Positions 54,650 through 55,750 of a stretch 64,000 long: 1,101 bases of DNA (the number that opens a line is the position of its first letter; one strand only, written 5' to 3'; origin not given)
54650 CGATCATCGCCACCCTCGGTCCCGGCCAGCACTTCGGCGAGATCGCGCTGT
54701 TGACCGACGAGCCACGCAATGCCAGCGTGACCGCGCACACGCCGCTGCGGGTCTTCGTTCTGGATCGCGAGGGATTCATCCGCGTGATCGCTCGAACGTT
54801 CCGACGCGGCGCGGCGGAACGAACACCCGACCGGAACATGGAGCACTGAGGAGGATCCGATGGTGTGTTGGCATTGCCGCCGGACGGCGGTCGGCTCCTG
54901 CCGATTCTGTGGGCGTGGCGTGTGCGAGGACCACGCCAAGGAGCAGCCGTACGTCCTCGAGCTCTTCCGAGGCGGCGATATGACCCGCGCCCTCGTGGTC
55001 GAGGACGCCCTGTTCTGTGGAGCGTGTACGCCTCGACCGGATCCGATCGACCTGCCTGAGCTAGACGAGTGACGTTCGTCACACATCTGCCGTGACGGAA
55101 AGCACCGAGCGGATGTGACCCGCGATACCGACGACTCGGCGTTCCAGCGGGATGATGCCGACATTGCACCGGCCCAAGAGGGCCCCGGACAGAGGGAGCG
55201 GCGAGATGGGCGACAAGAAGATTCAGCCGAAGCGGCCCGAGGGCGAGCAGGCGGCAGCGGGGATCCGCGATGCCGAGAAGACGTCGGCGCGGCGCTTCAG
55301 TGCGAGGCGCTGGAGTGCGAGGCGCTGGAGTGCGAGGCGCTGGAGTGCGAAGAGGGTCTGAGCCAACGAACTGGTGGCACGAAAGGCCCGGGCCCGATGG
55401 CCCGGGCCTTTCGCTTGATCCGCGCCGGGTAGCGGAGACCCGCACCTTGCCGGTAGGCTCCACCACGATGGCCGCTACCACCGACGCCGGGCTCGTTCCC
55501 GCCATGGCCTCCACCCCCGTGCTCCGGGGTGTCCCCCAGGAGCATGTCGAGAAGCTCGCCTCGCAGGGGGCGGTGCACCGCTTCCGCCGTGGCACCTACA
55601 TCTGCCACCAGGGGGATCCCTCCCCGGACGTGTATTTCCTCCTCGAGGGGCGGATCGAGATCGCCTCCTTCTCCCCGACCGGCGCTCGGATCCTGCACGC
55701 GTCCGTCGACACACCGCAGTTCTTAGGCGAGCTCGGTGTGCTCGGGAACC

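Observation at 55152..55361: Small ORF built on a 4 x 15-bp tandem repeat, with frame-ambiguous coding signal ((SARRW)n versus (ALECE)n)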

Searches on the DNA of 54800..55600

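Call 21: search_rna_families(source=window, start=54800, end=55600, threshold=evalue, max_evalue=1)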
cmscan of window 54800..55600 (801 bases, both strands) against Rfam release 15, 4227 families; matches with E-value up to 1: 7.
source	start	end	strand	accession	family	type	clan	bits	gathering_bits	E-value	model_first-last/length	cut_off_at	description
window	55379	55414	-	RF02346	ar35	Gene; sRNA;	-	25.3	45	0.013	106-141/144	no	Alphaproteobacterial sRNA ar35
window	55380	55413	+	RF02346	ar35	Gene; sRNA;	-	23.5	45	0.034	107-140/144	no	Alphaproteobacterial sRNA ar35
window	55384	55411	-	RF02657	sot2652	Gene; sRNA;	-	21.9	61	0.016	133-160/187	no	Sense overlapping transcript RNA 2652 (sot)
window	55378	55482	-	RF02828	Scr3920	Gene; sRNA;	-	21.2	88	0.11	1-125/125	no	Streptomyces RNA 3920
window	55362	55412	+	RF02867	ncS011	Gene; sRNA;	-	20.9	48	0.0045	154-204/207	no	Burkholderia sRNA 11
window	55378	55458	-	RF02233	sX14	Gene; sRNA;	-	20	80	0.29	1-92/92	no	Xanthomonas sRNA sX14/Xoo3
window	55378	55440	-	RF02278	Betaproteobacteria_toxic_sRNA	Gene; sRNA;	-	18.8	50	0.4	1-64/64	no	Betaproteobacteria toxic small RNA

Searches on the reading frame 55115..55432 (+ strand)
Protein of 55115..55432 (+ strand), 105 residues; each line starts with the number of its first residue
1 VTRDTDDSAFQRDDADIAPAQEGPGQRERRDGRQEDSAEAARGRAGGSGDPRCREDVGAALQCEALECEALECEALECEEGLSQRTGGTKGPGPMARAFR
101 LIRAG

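Call 5: search_protein_families(library=pfam, proteins=[window:55115-55432:+], max_evalue=0.01)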
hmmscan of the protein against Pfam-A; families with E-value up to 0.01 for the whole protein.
window:55115-55432:+ (105 aa): 0 families
